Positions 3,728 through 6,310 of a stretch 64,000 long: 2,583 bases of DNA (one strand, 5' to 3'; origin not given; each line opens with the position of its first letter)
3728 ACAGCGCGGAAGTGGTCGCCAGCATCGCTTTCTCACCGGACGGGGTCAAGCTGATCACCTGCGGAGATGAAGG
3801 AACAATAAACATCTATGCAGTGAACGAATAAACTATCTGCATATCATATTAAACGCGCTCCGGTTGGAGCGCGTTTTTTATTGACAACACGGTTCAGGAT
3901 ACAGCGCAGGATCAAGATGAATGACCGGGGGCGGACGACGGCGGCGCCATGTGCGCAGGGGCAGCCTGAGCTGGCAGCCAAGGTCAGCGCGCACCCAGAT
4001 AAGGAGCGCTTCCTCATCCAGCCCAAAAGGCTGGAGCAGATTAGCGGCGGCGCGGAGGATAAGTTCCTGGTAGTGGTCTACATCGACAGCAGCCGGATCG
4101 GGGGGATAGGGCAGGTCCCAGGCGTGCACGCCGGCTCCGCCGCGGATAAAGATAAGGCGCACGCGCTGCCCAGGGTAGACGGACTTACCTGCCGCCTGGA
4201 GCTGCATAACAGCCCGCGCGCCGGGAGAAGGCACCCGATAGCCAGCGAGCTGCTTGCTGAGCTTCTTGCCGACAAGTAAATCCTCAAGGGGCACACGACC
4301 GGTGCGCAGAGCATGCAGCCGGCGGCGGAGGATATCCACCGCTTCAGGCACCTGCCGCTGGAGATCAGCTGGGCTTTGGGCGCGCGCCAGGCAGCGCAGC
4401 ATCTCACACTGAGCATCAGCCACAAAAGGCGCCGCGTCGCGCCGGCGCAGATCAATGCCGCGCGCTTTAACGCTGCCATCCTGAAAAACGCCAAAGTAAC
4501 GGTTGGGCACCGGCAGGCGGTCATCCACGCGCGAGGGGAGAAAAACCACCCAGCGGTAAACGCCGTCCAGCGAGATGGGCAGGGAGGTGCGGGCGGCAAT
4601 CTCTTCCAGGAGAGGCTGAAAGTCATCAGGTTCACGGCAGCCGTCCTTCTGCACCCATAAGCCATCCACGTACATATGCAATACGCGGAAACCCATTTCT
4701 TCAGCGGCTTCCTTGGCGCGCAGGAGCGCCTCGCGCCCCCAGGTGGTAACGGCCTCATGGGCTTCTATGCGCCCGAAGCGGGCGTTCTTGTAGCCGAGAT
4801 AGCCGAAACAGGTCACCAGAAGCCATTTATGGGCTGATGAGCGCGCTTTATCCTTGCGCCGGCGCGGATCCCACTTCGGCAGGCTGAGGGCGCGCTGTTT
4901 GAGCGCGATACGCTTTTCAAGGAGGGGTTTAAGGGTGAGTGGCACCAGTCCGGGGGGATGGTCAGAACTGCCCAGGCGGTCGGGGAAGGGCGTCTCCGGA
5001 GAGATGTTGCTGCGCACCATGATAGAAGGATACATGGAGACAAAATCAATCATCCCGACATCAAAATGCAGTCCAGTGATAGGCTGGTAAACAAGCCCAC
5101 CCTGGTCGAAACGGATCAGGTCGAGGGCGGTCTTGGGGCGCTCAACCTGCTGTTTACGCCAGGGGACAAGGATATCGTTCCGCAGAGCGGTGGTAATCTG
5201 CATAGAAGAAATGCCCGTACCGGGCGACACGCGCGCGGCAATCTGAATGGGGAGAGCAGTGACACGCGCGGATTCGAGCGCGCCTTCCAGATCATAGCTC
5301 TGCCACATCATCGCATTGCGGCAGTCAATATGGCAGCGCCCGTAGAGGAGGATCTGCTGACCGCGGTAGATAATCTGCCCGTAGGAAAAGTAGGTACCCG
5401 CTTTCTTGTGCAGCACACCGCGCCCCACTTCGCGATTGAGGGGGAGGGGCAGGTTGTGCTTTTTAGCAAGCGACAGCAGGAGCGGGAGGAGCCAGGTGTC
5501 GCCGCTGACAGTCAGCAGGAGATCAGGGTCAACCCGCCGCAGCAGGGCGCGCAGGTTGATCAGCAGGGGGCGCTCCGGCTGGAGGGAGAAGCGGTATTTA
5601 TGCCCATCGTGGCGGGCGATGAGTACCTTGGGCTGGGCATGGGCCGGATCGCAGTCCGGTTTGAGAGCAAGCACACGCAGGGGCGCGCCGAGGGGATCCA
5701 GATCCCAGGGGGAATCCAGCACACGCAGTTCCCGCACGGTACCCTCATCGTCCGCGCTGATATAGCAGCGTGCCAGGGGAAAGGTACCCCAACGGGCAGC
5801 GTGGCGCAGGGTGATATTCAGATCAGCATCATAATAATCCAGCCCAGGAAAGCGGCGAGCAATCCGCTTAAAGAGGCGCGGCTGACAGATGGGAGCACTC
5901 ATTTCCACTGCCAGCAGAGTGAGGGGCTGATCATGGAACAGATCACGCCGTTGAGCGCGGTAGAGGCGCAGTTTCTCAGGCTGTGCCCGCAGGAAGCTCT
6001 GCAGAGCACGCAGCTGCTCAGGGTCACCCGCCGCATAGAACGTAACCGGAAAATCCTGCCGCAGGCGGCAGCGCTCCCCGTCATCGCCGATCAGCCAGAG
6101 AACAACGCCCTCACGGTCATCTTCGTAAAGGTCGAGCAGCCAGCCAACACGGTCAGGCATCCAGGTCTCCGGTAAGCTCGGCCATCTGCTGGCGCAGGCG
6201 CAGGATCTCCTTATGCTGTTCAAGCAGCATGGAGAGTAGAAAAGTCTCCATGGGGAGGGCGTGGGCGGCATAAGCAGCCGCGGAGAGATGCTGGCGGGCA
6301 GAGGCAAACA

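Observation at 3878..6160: PolB with degenerate exonuclease motifs and a non-canonical motif C (HMYVDG instead of YGDTDS)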

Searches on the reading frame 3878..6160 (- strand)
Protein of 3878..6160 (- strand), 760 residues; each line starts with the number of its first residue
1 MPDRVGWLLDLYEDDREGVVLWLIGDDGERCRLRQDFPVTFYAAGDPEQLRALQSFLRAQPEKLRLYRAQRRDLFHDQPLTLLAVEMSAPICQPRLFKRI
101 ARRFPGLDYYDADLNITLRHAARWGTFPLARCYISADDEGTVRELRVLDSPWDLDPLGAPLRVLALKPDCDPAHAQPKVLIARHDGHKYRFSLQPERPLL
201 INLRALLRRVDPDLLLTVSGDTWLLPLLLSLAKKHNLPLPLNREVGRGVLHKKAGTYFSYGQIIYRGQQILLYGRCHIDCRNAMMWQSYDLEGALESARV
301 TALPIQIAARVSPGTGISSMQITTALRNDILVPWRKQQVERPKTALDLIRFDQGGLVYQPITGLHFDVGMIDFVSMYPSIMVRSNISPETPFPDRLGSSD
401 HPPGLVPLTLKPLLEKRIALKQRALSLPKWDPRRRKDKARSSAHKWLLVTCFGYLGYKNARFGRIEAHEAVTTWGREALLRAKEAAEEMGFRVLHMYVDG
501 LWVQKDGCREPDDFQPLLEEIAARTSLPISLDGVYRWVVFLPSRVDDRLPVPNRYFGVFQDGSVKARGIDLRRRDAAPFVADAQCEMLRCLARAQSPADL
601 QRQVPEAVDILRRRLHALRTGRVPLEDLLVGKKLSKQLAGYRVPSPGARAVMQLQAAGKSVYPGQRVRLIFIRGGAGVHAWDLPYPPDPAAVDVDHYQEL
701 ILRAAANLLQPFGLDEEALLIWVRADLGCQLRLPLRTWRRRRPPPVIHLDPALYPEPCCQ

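Call 3: search_protein_families(library=pfam, proteins=[window:3878-6160:-], max_evalue=0.1)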
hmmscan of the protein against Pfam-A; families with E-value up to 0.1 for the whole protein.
window:3878-6160:- (760 aa): 1 family
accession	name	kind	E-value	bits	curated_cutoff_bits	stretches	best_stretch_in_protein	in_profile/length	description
PF00136.26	DNA_pol_B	-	3.1e-25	89.3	23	3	554-710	282-451/453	DNA polymerase family B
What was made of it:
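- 3878..6160 (-): polB2: 760-aa B-family DNA polymerase, catalytic subunit (exonuclease-dead, PolC motif HMYVD). Pfam PF00136 3e-25 (call 3).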

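Call 4: search_protein_families(library=ncbifam, proteins=[window:3878-6160:-], max_evalue=0.1)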
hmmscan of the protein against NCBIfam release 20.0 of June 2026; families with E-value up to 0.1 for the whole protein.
window:3878-6160:- (760 aa): 9 families
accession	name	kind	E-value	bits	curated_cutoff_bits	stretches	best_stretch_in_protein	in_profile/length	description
NF004416.0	PRK05761.1-2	equivalog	9.3e-117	391.1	516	1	7-709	2-646/665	type B DNA-directed DNA polymerase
NF004418.0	PRK05761.1-4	subfamily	1.2e-81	275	692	1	19-717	13-698/717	type B DNA-directed DNA polymerase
NF004417.0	PRK05761.1-3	equivalog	2.5e-34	118.4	780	1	298-718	427-850/858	DNA-directed DNA polymerase I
NF004419.0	PRK05761.1-5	equivalog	5.4e-27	94.1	1285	2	443-717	657-918/932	DNA-directed DNA polymerase I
TIGR00592.1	pol2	superfamily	1.5e-23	82.8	239.95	1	353-680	801-1138/1176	DNA polymerase (pol2)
NF004415.0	PRK05761.1-1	equivalog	1.3e-22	79.5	1289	2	445-716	603-861/883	DNA-directed DNA polymerase I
NF004421.0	PRK05762.1-2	equivalog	3.4e-13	48.8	570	1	352-522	411-581/795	DNA polymerase II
NF004422.0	PRK05762.1-4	equivalog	4.7e-05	21.9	1103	1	353-506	404-558/789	DNA polymerase II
NF004420.0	PRK05762.1-1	equivalog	0.002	16.9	1435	0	353-509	400-557/783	DNA polymerase II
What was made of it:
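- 3878..6160 (-): NCBIfam NF004416 full length, 391 bits (call 4).
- On E. coli Pol II (G1): NF004421, NF004422 and NF004420 score 49, 22 and 17 bits against cut-offs of 570-1435 (call 4).
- The NCBIfam match is below that model's cut-off (391 vs 516 bits, call 4). The Pol II NCBIfam models score 17-49 bits against cut-offs of 570-1435 (call 4).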

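Call 5: search_solved_structures(query=window:3878-6160:-, max_evalue=1, show_alignments=3)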
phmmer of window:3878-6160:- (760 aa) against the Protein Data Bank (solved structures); distinct sequences matched with E-value up to 1: 80 (the best 60 are shown).
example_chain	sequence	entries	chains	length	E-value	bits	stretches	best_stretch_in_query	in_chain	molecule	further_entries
5mdn_A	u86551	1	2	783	1.6e-44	155.4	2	295-718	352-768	DNA polymerase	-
4fm2_A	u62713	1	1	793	1.2e-38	136.1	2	296-720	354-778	DNA polymerase 1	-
4flt_A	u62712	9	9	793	2.3e-38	135.2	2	296-720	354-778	DNA polymerase 1 | Pyrococcus abyssi B family DNA polymerase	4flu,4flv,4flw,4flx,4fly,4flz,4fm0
5h12_A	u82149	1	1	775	6.4e-37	130.4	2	298-722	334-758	Deep Vent DNA Polymerase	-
4ahc_A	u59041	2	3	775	6.8e-36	127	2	296-721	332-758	DNA POLYMERASE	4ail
2jgu_A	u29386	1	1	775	1e-34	123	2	296-721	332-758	DNA POLYMERASE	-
3a2f_A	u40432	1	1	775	2.2e-34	122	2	296-721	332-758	DNA polymerase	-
8s84_A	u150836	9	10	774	6.1e-34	120.5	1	352-721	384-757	DNA polymerase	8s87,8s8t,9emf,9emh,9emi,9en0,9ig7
6wya_A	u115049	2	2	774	1.1e-33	119.7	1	350-733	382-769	DNA polymerase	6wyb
1wns_A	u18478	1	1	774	1.3e-32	116.1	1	351-721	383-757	DNA POLYMERASE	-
4k8z_A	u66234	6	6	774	1.3e-32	116.1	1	351-721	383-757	DNA polymerase | DNA polymerase,DNA polymerase,DNA polymerase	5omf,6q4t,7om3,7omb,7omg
1wn7_A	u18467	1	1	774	1.4e-32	116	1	351-721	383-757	Family B DNA Polymerase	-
1qht_A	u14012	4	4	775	1.9e-31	112.3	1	353-722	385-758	PROTEIN (DNA POLYMERASE) | DNA polymerase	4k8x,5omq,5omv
7tqw_A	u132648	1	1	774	1.9e-31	112.3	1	351-721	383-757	DNA polymerase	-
7rsu_A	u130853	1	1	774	1.9e-31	112.2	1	351-721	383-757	DNA polymerase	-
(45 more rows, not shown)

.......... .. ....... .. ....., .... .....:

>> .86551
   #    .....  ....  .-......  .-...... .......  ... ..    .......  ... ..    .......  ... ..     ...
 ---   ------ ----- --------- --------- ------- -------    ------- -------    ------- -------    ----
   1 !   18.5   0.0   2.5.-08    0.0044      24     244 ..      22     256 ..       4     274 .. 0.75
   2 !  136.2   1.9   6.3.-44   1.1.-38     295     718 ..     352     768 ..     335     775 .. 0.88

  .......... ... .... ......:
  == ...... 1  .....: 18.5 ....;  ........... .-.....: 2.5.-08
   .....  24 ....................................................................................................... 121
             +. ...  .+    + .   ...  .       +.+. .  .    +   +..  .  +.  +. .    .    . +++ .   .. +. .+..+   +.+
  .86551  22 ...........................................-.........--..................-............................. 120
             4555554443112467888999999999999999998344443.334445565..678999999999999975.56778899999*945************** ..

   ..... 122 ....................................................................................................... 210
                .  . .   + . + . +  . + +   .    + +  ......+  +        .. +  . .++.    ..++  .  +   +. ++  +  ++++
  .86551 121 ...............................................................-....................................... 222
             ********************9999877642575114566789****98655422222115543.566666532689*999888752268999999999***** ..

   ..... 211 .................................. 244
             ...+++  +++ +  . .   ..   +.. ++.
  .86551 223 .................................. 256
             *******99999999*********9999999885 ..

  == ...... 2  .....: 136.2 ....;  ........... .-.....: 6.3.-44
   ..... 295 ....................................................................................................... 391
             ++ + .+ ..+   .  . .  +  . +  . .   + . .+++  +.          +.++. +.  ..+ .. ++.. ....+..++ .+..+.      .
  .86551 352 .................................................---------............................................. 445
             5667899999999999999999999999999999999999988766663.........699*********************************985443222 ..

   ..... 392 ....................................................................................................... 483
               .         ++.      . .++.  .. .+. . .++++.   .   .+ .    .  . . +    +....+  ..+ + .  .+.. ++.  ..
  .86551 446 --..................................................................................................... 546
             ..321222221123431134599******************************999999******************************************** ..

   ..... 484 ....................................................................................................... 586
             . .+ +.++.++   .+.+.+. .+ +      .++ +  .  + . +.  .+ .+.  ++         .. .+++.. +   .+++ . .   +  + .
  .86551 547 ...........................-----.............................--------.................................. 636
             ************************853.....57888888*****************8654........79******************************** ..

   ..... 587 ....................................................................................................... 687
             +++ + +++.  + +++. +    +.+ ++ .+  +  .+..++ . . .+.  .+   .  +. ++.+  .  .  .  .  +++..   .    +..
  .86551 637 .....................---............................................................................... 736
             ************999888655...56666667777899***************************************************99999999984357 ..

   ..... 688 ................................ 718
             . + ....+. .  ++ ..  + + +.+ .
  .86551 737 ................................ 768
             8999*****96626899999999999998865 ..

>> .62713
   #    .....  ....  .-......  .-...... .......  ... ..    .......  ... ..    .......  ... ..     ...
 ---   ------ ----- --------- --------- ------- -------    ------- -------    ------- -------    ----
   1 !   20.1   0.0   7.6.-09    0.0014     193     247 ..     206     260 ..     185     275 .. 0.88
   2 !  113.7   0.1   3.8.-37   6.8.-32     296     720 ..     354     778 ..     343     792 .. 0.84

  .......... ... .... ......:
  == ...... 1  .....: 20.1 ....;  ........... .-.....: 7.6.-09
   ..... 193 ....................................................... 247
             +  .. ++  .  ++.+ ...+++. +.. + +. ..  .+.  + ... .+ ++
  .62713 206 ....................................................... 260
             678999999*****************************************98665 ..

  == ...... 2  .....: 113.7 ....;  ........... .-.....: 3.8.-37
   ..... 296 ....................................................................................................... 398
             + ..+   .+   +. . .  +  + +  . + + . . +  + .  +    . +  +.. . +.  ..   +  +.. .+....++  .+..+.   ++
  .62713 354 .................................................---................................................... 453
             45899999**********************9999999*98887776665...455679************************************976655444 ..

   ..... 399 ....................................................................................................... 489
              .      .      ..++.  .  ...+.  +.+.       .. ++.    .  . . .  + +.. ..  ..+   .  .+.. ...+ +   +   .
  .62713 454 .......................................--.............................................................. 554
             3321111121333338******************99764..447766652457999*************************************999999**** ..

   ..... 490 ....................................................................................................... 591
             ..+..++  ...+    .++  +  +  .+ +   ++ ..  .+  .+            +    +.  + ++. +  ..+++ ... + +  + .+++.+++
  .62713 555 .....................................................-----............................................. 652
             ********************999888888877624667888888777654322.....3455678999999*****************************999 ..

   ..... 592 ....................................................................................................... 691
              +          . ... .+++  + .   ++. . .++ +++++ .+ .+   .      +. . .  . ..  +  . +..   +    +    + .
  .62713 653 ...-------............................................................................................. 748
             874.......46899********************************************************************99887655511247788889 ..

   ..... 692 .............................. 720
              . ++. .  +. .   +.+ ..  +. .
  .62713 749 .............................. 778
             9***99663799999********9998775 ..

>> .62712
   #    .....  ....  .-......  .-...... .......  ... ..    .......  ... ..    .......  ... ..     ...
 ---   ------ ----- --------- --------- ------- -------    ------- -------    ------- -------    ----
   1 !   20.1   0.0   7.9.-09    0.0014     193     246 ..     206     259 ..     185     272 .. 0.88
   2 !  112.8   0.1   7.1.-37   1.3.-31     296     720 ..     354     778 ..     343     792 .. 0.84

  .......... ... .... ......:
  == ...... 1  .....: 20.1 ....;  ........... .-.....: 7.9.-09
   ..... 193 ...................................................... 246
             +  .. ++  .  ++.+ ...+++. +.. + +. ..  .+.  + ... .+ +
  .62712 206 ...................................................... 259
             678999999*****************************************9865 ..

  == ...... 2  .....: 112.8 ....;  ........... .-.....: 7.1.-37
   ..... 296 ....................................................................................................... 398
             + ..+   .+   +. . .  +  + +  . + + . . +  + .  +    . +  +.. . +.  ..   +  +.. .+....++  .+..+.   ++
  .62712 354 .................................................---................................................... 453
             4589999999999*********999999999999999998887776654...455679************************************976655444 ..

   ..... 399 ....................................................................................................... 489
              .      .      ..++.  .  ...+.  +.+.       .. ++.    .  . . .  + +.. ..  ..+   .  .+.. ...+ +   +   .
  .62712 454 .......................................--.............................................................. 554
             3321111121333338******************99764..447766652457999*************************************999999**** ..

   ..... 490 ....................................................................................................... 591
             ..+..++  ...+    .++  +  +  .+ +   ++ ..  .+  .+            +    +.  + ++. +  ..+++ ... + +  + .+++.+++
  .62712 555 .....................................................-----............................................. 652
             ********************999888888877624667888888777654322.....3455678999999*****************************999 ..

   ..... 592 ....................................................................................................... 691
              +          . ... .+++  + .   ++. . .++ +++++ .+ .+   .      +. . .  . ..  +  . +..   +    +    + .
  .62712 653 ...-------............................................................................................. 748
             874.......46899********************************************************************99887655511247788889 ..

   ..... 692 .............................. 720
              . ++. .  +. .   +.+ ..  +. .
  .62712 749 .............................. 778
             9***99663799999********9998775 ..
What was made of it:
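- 3878..6160 (-): PDB 5mdn 1.6e-44 (call 5).
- On PolB2 / bacterial G2 B-family polymerase: Motif B and the following segment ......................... against Dpo2 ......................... is far closer than to 5mdn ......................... (call 5).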
